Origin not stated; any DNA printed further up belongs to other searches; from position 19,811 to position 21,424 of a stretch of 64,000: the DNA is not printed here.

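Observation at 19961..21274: Fom1-like cytidylyltransferase-PEP mutase fusion in a low-G+C Gram-positive, outside an antibiotic pathway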

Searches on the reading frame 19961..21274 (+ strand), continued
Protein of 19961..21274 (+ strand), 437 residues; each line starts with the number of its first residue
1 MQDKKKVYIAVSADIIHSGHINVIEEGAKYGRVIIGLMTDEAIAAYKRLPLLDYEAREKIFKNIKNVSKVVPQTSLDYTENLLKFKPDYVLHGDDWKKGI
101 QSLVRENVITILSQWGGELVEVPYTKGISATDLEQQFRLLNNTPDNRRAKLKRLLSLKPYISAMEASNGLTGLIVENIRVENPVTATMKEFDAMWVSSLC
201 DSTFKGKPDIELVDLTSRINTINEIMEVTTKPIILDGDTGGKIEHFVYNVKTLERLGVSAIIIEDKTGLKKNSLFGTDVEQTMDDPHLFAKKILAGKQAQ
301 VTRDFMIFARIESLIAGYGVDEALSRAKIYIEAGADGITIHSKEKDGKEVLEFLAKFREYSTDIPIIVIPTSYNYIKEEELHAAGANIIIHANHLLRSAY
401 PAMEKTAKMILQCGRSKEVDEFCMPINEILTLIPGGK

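Call 13: find_related_loci(query=window:19961-21274:+, collection=genome_contigs, flank=8000)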
Query window:19961-21274:+ (437 aa) in genome_contigs; peptide patterns used: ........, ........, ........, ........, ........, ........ (x = any residue, [..] = any of these).
166 stretches matched a pattern; 27 encode a relative of the query (tblastn E <= 1e-3); 27 distinct loci.
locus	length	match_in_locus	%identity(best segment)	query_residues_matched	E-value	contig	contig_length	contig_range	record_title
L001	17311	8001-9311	96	1-437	0e+0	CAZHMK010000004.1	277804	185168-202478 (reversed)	MAG TPA_asm: uncultured Eubacteriaceae bacterium isolate SRP241341_co1_246 genome assembly, contig: NODE_25_length_27780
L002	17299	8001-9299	77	5-437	0e+0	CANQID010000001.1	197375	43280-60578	MAG: uncultured Bacilli bacterium isolate Lapin-030__bin39 genome assembly, contig: Lapin-030__NODE_52_length_197375_cov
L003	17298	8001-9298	78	5-437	0e+0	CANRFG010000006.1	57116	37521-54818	MAG: uncultured Bacilli bacterium isolate Lapin-023__bin93 genome assembly, contig: Lapin-023__NODE_763_length_57116_cov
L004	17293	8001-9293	63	5-437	0e+0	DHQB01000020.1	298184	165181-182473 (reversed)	MAG TPA_asm: Bacteroidales bacterium UBA5349 UBA5349_contig_309, whole genome shotgun sequence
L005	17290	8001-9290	64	5-436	0e+0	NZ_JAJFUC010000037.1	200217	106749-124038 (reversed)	MAG: Clostridium sp. isolate bin.369 k141_2999371, whole genome shotgun sequence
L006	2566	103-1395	63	5-437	0e+0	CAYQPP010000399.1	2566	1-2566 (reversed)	MAG TPA_asm: uncultured Bacteroidales bacterium isolate binchicken_co67_118 genome assembly, contig: NODE_61904_length_2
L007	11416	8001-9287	62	6-436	1e-178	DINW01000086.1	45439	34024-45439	MAG TPA_asm: Clostridium sp. UBA5530 UBA5530_contig_1389, whole genome shotgun sequence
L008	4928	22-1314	63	5-437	0e+0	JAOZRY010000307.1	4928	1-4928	MAG: Bacteroidales bacterium isolate GMC6.maxbin2.173_sub GMC6_26756_length_4928_cov_13.164170, whole genome shotgun seq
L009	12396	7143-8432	61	5-436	8e-179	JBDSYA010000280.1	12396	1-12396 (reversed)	MAG: Ignavibacteria bacterium isolate cluster1_bin.664 k127_6808173, whole genome shotgun sequence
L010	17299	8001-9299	57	2-435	5e-168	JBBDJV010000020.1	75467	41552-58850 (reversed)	MAG: Candidatus Paceibacterota bacterium isolate LejiaA_42_15 Lejia_A_625_length_75467_cov_9, whole genome shotgun seque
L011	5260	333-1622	56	4-435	4e-170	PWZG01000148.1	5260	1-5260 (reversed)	MAG: PVC group bacterium isolate T3Sed10_164 T3-Sed10-C44770, whole genome shotgun sequence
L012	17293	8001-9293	57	2-434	3e-167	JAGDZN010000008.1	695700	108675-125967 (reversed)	MAG: Reichenbachiella sp. isolate FR12bac6 FR12DL_contig_1517, whole genome shotgun sequence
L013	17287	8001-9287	58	5-434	5e-165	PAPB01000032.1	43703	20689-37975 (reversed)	MAG: Candidatus Neomarinimicrobiota bacterium isolate SP173 MHASMcontig_1577945, whole genome shotgun sequence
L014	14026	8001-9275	58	5-434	4e-165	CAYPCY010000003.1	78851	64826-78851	MAG TPA_asm: uncultured Methanosarcinales archaeon isolate SRP200020_co5_153 genome assembly, contig: NODE_428_length_78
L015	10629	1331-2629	56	5-437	2e-160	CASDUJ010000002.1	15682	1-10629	uncultured bacterium isolate CO.O38.metabat-bins.471 genome assembly, contig: CO.O38.metabat-bins.471.fa_k141_3905405, w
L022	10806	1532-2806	49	7-433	3e-136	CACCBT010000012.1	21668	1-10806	uncultured Pelagibacteraceae bacterium isolate AG-360-D04 genome assembly, contig: AG-360-D04_NODE_12, whole genome shot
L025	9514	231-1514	48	4-434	2e-130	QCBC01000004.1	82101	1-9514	Pelagibacteraceae bacterium AG-345-O09 Ga0172128_104, whole genome shotgun sequence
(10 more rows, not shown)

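Call 27: search_protein_families(library=pfam, proteins=[L005:10540-11664:+, L005:7198-8001:+, L007:10436-11416:+, L007:6560-7339:+, L012:10439-11515:+, L012:4105-5883:+, L012:7128-7838:-, L022:2841-4289:+, L022:4461-5738:+, L025:2352-3590:+], max_evalue=0.00001)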
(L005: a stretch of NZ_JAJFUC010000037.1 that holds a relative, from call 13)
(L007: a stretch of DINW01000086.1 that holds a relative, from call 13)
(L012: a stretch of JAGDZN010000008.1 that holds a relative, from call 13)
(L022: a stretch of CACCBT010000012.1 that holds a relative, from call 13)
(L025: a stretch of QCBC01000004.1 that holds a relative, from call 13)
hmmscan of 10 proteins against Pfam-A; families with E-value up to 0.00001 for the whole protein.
L005:10540-11664:+ (374 aa): 1 family
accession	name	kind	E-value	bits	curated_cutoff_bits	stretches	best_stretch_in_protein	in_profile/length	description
PF00266.25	Aminotran_5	-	4.1e-23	82.4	21.5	1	31-346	36-346/371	Aminotransferase class-V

L005:7198-8001:+ (267 aa): 2 families
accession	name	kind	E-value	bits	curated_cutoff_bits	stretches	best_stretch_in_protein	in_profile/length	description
PF12804.13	NTP_transf_3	-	3.3e-12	47.3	27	1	7-106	1-92/160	MobA-like NTP transferase domain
PF00483.29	NTP_transferase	-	1.3e-11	45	21.2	1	7-114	2-115/245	Nucleotidyl transferase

L007:10436-11416:+ (327 aa): 1 family
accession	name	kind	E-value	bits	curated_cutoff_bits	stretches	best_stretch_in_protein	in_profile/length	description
PF00266.25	Aminotran_5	-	1.8e-22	80.2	21.5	1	31-320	36-328/371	Aminotransferase class-V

L007:6560-7339:+ (259 aa): 1 family
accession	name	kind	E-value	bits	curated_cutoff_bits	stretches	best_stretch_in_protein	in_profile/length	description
PF13354.11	Beta-lactamase2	-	2.6e-67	226.7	22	1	20-232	2-214/214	Beta-lactamase enzyme family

L012:10439-11515:+ (358 aa): 1 family
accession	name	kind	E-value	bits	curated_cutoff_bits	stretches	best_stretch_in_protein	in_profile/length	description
PF00266.25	Aminotran_5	-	2.7e-21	76.4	21.5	1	30-322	37-335/371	Aminotransferase class-V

L012:4105-5883:+ (592 aa): 4 families
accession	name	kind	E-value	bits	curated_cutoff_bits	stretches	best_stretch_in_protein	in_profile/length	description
PF00155.27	Aminotran_1_2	-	4.1e-25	89.2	19.7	1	269-588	10-361/361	Aminotransferase class I and II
PF00483.29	NTP_transferase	-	1.6e-10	41.4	21.2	1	7-125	2-121/245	Nucleotidyl transferase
PF12804.13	NTP_transf_3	-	4.6e-09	37.1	27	1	7-127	1-110/160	MobA-like NTP transferase domain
PF20202.4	DUF6564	-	5.9e-06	26.5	25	0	35-133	15-117/230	Domain of unknown function (DUF6564)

L012:7128-7838:- (236 aa): 3 families
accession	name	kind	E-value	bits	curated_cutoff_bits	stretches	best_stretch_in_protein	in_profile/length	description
PF12804.13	NTP_transf_3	-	1.5e-12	48.4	27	1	6-107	1-96/160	MobA-like NTP transferase domain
PF00483.29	NTP_transferase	-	4.8e-08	33.3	21.2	1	6-113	2-116/245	Nucleotidyl transferase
PF01128.25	IspD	-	3e-06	27.6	27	1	6-59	3-54/221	2-C-methyl-D-erythritol 4-phosphate cytidylyltransferase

L022:2841-4289:+ (482 aa): 0 families

L022:4461-5738:+ (425 aa): 1 family
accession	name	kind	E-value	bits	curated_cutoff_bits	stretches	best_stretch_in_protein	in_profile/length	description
PF07995.17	GSDH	-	3.9e-36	125.4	25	1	157-414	63-327/332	Glucose / Sorbosone dehydrogenase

L025:2352-3590:+ (412 aa): 1 family
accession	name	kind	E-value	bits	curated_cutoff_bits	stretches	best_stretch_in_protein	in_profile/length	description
PF04055.27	Radical_SAM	-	1.7e-09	38.5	29.5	1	151-267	1-119/166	Radical SAM superfamily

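Call 28: find_encoding_contigs(protein=P0001, flank=10000, max_places=6)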
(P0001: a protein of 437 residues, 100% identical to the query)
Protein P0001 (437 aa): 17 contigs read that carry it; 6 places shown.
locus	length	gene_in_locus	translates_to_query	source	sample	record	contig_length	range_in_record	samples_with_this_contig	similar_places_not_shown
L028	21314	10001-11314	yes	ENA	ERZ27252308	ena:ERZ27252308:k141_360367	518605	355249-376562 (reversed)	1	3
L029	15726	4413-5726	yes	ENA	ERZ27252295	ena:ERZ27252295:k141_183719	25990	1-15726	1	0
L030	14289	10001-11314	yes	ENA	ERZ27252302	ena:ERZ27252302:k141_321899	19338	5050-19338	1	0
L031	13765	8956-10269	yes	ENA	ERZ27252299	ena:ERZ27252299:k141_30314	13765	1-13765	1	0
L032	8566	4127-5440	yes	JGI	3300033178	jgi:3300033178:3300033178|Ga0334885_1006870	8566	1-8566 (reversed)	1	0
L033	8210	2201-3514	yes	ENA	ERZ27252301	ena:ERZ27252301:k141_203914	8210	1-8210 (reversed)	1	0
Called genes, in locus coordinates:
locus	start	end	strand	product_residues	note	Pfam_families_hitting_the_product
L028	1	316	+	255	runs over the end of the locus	PF02463:SMC_N (weak), PF09818:ABC_ATPase (faint), PF00005:ABC_tran, PF13304:AAA_21 (weak)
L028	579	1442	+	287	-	PF14505:DUF4438, PF20999:DUF4438_C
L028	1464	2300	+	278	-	PF08823:PG_binding_2 (faint), PF01471:PG_binding_1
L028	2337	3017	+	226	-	PF00005:ABC_tran, PF13304:AAA_21 (faint)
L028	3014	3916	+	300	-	PF18075:FtsX_ECD, PF02687:FtsX (weak)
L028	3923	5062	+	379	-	PF24568:CC_PcsB, PF01551:Peptidase_M23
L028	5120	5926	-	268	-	PF00198:2-oxoacid_dh (faint)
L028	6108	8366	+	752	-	PF00330:Aconitase, PF00694:Aconitase_C (weak)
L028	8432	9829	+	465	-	PF03816:LytR_cpsA_psr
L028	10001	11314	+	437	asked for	PF01467:CTP_transf_like, PF13714:PEP_mutase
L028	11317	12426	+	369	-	PF02776:TPP_enzyme_N, PF02775:TPP_enzyme_C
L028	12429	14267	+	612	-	PF00483:NTP_transferase, PF12804:NTP_transf_3, PF00465:Fe-ADH, PF13685:Fe-ADH_2, PF25137:ADH_Fe_C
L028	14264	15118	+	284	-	PF04991:LicD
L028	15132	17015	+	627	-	PF00535:Glycos_transf_2, PF10111:Glyco_tranf_2_2, PF13641:Glyco_tranf_2_3, PF04991:LicD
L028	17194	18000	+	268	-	PF04991:LicD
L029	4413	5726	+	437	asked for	PF01467:CTP_transf_like, PF13714:PEP_mutase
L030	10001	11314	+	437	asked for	PF01467:CTP_transf_like, PF13714:PEP_mutase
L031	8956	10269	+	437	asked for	PF01467:CTP_transf_like, PF13714:PEP_mutase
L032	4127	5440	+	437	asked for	PF01467:CTP_transf_like, PF13714:PEP_mutase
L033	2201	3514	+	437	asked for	PF01467:CTP_transf_like, PF13714:PEP_mutase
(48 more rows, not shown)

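Call 32: find_related_loci(query=A1, collection=metagenome_contigs, flank=6000)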
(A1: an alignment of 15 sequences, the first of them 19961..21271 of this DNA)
Query A1 (437 aa) in metagenome_contigs; peptide patterns used: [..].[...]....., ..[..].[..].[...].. (x = any residue, [..] = any of these).
600 stretches matched a pattern (row limit reached: there are more); 494 encode a relative of the query (tblastn E <= 1e-3); the best 80 are kept; 80 distinct loci.
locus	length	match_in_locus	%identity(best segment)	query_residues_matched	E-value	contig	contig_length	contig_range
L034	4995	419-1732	77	1-437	0e+0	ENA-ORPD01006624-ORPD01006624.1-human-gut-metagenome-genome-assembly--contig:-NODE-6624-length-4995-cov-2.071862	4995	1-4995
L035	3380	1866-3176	70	1-437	0e+0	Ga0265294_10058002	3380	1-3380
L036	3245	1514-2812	70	5-437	0e+0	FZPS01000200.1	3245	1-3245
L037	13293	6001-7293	70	5-434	0e+0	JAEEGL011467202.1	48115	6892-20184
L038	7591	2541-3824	66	5-434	0e+0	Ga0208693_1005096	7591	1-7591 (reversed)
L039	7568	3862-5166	61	1-437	0e+0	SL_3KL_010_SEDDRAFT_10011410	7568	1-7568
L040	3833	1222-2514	61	4-436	0e+0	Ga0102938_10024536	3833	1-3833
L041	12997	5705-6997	62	5-437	1e-179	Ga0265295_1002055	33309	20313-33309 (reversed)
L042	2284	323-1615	59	1-433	0e+0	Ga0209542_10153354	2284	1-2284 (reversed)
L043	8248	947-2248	61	2-437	1e-177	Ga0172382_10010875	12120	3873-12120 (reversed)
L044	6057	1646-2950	60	1-437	5e-180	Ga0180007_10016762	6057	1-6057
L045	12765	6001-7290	60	5-436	3e-175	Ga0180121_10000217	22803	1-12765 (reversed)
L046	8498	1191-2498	59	1-437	7e-175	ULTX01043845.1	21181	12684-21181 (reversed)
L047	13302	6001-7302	57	3-437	4e-173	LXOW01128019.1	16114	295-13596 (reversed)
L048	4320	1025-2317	58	5-437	4e-179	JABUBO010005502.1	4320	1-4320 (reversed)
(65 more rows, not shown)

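Call 48: list_cluster_members(proteins=[P0001])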
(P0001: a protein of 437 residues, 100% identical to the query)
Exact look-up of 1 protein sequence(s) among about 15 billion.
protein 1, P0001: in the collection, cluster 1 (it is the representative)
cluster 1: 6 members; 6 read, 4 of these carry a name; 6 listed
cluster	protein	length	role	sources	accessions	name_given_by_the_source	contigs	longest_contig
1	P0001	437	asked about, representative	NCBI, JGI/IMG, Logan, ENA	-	phosphoenolpyruvate phosphomutase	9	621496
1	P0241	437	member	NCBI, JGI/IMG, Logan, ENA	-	phosphoenolpyruvate phosphomutase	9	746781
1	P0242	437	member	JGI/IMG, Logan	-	phosphoenolpyruvate phosphomutase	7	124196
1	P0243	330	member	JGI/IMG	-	phosphoenolpyruvate phosphomutase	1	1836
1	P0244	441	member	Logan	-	-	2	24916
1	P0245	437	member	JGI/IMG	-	-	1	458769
